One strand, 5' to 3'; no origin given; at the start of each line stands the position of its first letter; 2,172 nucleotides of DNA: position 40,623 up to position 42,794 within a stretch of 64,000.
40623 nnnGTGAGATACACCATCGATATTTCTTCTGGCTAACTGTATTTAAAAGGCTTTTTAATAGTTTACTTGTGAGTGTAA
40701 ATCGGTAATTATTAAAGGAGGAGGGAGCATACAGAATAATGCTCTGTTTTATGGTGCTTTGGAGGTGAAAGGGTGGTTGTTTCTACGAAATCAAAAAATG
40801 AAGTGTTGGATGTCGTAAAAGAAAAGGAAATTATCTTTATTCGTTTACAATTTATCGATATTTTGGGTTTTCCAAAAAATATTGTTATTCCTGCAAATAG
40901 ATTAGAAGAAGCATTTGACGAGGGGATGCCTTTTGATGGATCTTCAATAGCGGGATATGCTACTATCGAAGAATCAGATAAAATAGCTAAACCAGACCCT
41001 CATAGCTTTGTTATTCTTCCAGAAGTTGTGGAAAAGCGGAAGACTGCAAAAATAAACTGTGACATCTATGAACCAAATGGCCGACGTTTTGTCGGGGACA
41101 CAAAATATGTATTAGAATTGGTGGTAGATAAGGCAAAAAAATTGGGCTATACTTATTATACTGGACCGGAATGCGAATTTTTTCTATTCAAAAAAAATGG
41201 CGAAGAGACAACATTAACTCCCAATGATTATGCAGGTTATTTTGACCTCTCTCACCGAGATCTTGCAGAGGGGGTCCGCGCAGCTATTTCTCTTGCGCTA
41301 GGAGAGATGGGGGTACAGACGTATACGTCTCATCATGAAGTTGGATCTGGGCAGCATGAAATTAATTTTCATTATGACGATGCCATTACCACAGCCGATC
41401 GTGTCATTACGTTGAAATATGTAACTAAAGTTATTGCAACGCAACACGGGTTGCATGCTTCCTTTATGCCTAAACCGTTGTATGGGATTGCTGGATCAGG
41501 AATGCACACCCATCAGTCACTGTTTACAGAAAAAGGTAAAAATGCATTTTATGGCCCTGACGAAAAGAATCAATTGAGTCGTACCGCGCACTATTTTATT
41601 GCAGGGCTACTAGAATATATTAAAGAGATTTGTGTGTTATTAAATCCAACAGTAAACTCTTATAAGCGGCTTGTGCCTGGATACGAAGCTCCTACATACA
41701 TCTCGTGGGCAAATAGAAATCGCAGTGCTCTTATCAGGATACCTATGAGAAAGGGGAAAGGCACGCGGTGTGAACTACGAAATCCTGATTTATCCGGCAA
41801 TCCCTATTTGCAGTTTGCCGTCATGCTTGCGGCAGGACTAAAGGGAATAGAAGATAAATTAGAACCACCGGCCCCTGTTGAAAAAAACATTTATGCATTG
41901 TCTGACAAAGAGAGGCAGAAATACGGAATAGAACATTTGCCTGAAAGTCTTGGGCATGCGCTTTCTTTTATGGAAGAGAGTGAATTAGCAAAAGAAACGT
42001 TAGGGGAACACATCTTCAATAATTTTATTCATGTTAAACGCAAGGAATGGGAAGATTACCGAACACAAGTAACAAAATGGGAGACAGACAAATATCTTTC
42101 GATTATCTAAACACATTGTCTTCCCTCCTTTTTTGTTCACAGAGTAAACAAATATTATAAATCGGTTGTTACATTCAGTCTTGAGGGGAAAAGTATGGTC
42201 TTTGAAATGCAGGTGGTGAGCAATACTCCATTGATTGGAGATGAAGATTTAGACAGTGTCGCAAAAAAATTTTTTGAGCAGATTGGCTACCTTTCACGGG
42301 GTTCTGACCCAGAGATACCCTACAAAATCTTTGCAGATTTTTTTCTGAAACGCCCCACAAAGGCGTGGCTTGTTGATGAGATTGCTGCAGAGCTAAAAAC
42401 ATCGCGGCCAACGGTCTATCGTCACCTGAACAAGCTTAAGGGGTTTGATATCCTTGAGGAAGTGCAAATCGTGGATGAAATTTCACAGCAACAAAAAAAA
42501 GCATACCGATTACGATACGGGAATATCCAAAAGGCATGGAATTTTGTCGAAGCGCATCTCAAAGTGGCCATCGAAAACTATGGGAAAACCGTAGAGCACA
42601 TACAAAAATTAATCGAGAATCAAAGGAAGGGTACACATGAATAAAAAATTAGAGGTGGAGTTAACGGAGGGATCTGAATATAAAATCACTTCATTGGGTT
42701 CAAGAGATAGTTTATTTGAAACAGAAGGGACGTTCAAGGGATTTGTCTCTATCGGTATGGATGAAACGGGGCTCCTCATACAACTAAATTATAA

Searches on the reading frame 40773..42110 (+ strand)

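Call 66: search_protein_families(library=pfam, proteins=[window:40773-42110:+], max_evalue=0.00001)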
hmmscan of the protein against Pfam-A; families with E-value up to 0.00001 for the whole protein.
window:40773-42110:+ (445 aa): 2 families
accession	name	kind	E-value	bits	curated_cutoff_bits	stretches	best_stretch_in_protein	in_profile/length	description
PF00120.29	Gln-synt_C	-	1.8e-129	432.1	24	1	109-441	3-344/344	Glutamine synthetase, catalytic domain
PF03951.24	Gln-synt_N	-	3.8e-26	90.9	33.4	1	20-101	2-82/82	Glutamine synthetase, beta-Grasp domain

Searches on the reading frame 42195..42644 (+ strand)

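Call 67: search_protein_families(library=pfam, proteins=[window:42195-42644:+], max_evalue=0.00001)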
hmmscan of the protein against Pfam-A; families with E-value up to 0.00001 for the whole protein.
window:42195-42644:+ (149 aa): 2 families
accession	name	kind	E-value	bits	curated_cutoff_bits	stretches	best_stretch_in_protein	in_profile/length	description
PF12840.13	HTH_20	-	2e-06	28.1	27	1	44-90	8-51/51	Helix-turn-helix domain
PF01022.26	HTH_5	-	9.8e-06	25.8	22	0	60-86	18-44/47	Bacterial regulatory protein, arsR family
